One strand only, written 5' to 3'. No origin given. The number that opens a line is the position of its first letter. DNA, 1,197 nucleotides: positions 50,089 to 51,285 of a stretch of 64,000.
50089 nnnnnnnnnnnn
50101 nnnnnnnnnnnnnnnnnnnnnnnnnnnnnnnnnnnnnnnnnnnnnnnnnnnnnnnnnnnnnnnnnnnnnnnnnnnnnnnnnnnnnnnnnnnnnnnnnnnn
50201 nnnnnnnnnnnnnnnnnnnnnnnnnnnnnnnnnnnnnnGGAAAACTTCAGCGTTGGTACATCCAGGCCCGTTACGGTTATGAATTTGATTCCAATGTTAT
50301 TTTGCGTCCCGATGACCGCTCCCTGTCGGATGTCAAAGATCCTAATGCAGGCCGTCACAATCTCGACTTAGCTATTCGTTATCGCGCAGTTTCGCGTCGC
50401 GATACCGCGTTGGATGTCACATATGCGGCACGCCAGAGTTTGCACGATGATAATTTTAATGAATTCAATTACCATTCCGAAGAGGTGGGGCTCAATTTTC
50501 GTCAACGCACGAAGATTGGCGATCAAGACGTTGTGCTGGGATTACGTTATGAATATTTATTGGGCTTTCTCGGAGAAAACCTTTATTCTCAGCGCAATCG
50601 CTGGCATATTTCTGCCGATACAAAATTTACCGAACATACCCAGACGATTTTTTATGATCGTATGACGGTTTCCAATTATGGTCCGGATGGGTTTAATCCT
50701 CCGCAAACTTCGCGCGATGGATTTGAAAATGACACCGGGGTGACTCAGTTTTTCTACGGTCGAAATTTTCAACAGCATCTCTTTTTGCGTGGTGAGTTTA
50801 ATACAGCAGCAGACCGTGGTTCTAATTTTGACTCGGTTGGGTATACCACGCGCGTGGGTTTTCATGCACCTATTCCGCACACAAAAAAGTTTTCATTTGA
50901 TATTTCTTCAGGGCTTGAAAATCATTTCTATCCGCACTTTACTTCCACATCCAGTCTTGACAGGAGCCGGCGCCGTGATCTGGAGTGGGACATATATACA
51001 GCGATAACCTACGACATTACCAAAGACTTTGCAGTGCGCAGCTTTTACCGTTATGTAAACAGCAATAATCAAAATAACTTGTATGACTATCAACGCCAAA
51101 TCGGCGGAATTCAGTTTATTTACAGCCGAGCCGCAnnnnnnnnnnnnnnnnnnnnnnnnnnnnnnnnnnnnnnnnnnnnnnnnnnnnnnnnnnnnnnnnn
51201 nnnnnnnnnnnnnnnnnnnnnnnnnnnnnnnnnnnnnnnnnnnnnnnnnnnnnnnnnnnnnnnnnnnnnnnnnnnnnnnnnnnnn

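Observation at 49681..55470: TPR plus beta-barrel outer-membrane protein followed by three paralogous secreted FecR-domain proteins with low-complexity Cys-terminated tails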

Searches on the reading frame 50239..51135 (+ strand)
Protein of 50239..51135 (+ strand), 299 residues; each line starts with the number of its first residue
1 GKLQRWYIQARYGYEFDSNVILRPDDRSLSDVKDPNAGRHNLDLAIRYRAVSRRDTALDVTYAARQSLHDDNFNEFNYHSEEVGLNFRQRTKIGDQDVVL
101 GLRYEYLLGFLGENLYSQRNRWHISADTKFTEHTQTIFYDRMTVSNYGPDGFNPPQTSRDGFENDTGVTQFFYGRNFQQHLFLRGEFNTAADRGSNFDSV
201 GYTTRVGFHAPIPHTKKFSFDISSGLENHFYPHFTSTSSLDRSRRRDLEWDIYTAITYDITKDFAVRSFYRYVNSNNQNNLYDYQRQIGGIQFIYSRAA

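Call 33: search_solved_structures(query=A3, max_evalue=10)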
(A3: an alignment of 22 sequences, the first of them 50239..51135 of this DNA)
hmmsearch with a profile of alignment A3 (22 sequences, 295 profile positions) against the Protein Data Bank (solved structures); distinct sequences matched with E-value up to 10: 0.

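Call 34: search_protein_families(library=pfam, alignment_id=A3, max_evalue=10)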
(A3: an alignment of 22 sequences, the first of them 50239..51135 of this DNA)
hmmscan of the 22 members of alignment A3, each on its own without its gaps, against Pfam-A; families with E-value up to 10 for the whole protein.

A. member 1, window:50239-51135:+ (299 aa): 0 families

B. families by the number of members that match (of 22 scanned): 11 families
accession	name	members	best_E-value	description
PF10082.15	BBP2_2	6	4e-07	Putative beta-barrel porin 2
PF11059.14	DUF2860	5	1.7e-06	Protein of unknown function (DUF2860)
PF13505.12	OMP_b-brl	3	1.2e-05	Outer membrane protein beta-barrel domain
PF01389.23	OmpA_membrane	3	0.0058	OmpA-like transmembrane domain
PF07642.17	BBP2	1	0.011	Putative beta-barrel porin-2, OmpL-like. bbp2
PF16947.10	Ferredoxin_N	1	0.014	N-terminal region of 4Fe-4S ferredoxin iron-sulfur binding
PF04575.19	SlipAM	1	0.024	Surface lipoprotein assembly modifier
PF10677.15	DUF2490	1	0.04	Protein of unknown function (DUF2490)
PF16144.10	DUF4852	1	0.043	Domain of unknown function (DUF4852)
PF24050.1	T4_Cef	1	0.15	Phage T4 Cef protein family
PF14080.11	DUF4261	1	0.34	Domain of unknown function (DUF4261)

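Call 61: find_homologous_proteins(query=A3, max_evalue=0.001)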
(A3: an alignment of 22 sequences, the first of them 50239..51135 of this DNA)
Query A3 (22 sequences) (299 aa, profile of the alignment): 70 proteins with E <= 0.001 among 2183 candidates.
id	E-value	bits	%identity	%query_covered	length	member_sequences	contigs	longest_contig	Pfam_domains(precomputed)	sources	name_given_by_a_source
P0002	2.6e-123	429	77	100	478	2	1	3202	PF14559.13,PF13414.13,PF00515.35,PF13432.13,PF13428.13,PF07719.24,PF13174.13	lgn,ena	-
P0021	6.9e-120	418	55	99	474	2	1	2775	PF14559.13,PF24575.2,PF12895.14,PF13176.13,PF13432.13,PF13428.13,PF13181.13,PF07719.24,PF13174.13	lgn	-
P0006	8.7e-119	415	77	100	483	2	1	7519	PF14559.13,PF13414.13,PF00515.35,PF13432.13,PF13428.13,PF07719.24,PF13174.13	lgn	-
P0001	2.9e-118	413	100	100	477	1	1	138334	PF14559.13,PF00515.35,PF12895.14,PF13432.13,PF13428.13,PF13181.13,PF07719.24,PF13174.13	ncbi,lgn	-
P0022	8.4e-116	405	53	99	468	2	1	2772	PF14559.13,PF13371.13,PF13176.13,PF13432.13,PF13428.13,PF13181.13,PF07719.24,PF13174.13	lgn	-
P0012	1.1e-115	404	57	99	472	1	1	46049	PF14559.13,PF13431.13,PF13371.13,PF13424.13,PF13176.13,PF13432.13,PF13428.13,PF07719.24,PF13174.13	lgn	-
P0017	5.6e-115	402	54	99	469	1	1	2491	PF13431.13,PF13414.13,PF13176.13,PF13428.13,PF14559.13,PF24575.2,PF13371.13,PF00515.35,PF12895.14,PF13424.13,PF13432.13,PF13181.13,PF07719.24,PF13174.13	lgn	-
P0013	6.4e-115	402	56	99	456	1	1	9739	PF14559.13,PF13432.13,PF13428.13,PF07719.24,PF13174.13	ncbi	-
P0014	6.5e-115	402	58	99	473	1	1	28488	PF14559.13,PF13432.13,PF13428.13,PF07719.24,PF13174.13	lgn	-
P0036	9.4e-114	398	47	99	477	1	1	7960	PF14559.13,PF13432.13,PF13428.13,PF13181.13,PF07719.24,PF13174.13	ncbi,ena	-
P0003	9.6e-112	391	74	100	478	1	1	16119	PF14559.13,PF00515.35,PF13432.13,PF13428.13,PF07719.24,PF13174.13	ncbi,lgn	-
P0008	2.3e-111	390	67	100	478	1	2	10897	PF14559.13,PF24575.2,PF13414.13,PF00515.35,PF12895.14,PF12569.15,PF13432.13,PF13428.13,PF13181.13,PF07719.24,PF13174.13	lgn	-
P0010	2.4e-111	390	80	100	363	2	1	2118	-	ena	-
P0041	4.7e-111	389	44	99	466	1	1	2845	PF14559.13,PF24575.2,PF13431.13,PF13424.13,PF13432.13,PF13428.13,PF13181.13,PF07719.24,PF13174.13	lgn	-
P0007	5.9e-110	386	68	100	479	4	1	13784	PF14559.13,PF00515.35,PF12895.14,PF13432.13,PF13428.13,PF07719.24,PF13174.13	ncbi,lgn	-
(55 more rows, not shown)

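Call 68: search_protein_representatives(protein=window:50239-51135:+)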
Query: 299 residues. Proteins with E-value up to 0.001 (for the whole library): 133; up to 1e-10: 40; up to 1e-30: 13. The best 133 are listed.
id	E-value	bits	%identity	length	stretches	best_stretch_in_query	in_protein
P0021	2.0e-104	365.6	55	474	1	3-297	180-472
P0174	1.2e-75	271.1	48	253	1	47-297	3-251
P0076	1.3e-74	267.8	42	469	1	4-298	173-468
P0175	1.6e-74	267.5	45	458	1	5-298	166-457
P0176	7.2e-63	229.2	38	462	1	2-295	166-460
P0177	4.5e-61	223.3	38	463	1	2-296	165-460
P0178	4.5e-60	220.0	40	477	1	4-296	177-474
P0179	5.6e-60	219.7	38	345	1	10-296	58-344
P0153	8.0e-58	212.6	36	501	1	4-294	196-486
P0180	1.2e-48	182.5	36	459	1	5-293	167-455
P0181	2.9e-46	174.7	34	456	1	10-296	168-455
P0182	4.3e-33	131.4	37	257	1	60-280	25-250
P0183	2.9e-31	125.4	29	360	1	4-295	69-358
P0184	3.2e-28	115.4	28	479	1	4-292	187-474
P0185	2.5e-25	105.9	48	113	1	57-162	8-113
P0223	1.4e-08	50.9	27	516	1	4-293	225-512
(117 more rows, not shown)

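Call 70: search_protein_families(library=pfam, alignment_id=A6, max_evalue=0.001)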
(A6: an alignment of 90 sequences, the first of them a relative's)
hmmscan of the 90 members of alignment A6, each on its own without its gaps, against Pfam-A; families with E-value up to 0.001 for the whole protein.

A. member 1, P0183 (360 aa): 0 families

B. families by the number of members that match (of 90 scanned): 42 families (the first 25 are shown)
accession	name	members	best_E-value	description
PF07719.23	TPR_2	77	8.9e-29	Tetratricopeptide repeat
PF13432.12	TPR_16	76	9.6e-29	Tetratricopeptide repeat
PF14559.12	TPR_19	74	2e-20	Tetratricopeptide repeat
PF13428.12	TPR_14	71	3e-18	Tetratricopeptide repeat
PF00515.34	TPR_1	66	2.8e-27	Tetratricopeptide repeat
PF13424.12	TPR_12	61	1.1e-13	Tetratricopeptide repeat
PF13181.12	TPR_8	56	3e-21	Tetratricopeptide repeat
PF13414.12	TPR_11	56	8.1e-21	TPR repeat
PF13174.12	TPR_6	55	5.9e-17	Tetratricopeptide repeat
PF13431.12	TPR_17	49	1.9e-12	Tetratricopeptide repeat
PF12895.13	ANAPC3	48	1.6e-16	Anaphase-promoting complex, cyclosome, subunit 3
PF13371.12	TPR_9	46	3.6e-13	Tetratricopeptide repeat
PF23914.1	TPR_CcmH_CycH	39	2.7e-12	Cytochrome c-type biogenesis protein H TPR domain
PF24575.1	TPR_Slam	29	3.4e-08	Surface lipoprotein assembly modifier, N-terminal TPR repeats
PF13176.12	TPR_7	21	1.5e-10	Tetratricopeptide repeat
PF04575.19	SlipAM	13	6.6e-08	Surface lipoprotein assembly modifier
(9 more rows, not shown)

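Call 92: search_protein_families(library=pfam, alignment_id=A8, max_evalue=0.01)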
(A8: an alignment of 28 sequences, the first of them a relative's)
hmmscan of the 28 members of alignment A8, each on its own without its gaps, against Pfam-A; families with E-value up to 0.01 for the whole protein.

A. member 1, P0223 (516 aa): 22 families
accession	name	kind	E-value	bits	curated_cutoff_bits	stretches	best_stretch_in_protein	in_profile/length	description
PF07719.23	TPR_2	-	2e-26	90.3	27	4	34-66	1-33/34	Tetratricopeptide repeat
PF00515.34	TPR_1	-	3e-23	81.1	27.8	3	68-99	1-32/34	Tetratricopeptide repeat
PF13414.12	TPR_11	-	1.5e-18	66.7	26.8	2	46-80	6-40/42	TPR repeat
PF13181.12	TPR_8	-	5.4e-18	64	25.7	0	34-65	1-32/34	Tetratricopeptide repeat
PF13432.12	TPR_16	-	9.7e-17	61.5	32.7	3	46-100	9-63/65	Tetratricopeptide repeat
PF14559.12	TPR_19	-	1.7e-10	41.5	25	1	86-134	9-57/68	Tetratricopeptide repeat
PF13424.12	TPR_12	-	6.7e-09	36.3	30.1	1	40-98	9-75/77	Tetratricopeptide repeat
PF13431.12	TPR_17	-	1.8e-08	34.4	24.4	0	90-123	1-34/34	Tetratricopeptide repeat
PF13428.12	TPR_14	-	2.7e-08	34.1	23.5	0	43-75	10-42/44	Tetratricopeptide repeat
PF12895.13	ANAPC3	-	1.3e-07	32.2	27.2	1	48-125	3-79/82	Anaphase-promoting complex, cyclosome, subunit 3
PF13371.12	TPR_9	-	9.2e-07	29.2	35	1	45-100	6-61/73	Tetratricopeptide repeat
PF13174.12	TPR_6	-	1e-06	29.4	26.3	0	183-204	12-33/33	Tetratricopeptide repeat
PF23914.1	TPR_CcmH_CycH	-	1.8e-05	25.1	42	1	64-166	46-151/158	Cytochrome c-type biogenesis protein H TPR domain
PF10082.15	BBP2_2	-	3.8e-05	23.2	23.7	1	462-514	324-376/378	Putative beta-barrel porin 2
PF14853.12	Fis1_TPR_C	-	0.00014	22.4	25.3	0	104-133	3-32/53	Fis1 C-terminal tetratricopeptide repeat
PF04575.19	SlipAM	-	0.00014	21.9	22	1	286-504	55-276/288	Surface lipoprotein assembly modifier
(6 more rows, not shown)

B. families by the number of members that match (of 28 scanned): 52 families (the first 25 are shown)
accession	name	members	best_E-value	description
PF07719.23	TPR_2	25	8.9e-29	Tetratricopeptide repeat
PF13432.12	TPR_16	25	9.6e-29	Tetratricopeptide repeat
PF00515.34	TPR_1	24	2.8e-27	Tetratricopeptide repeat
PF14559.12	TPR_19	24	2.6e-18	Tetratricopeptide repeat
PF13428.12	TPR_14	24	3e-18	Tetratricopeptide repeat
PF13181.12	TPR_8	22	3e-21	Tetratricopeptide repeat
PF13174.12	TPR_6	22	5.9e-17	Tetratricopeptide repeat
PF13414.12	TPR_11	21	8.1e-21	TPR repeat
PF12895.13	ANAPC3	21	1.6e-16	Anaphase-promoting complex, cyclosome, subunit 3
PF13424.12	TPR_12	20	1.1e-13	Tetratricopeptide repeat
PF13431.12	TPR_17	20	5.5e-12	Tetratricopeptide repeat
PF13371.12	TPR_9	17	3.6e-13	Tetratricopeptide repeat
PF23914.1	TPR_CcmH_CycH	15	1.6e-08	Cytochrome c-type biogenesis protein H TPR domain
PF24575.1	TPR_Slam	14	9.7e-08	Surface lipoprotein assembly modifier, N-terminal TPR repeats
PF13176.12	TPR_7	13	1.5e-10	Tetratricopeptide repeat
PF04575.19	SlipAM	9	6.6e-08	Surface lipoprotein assembly modifier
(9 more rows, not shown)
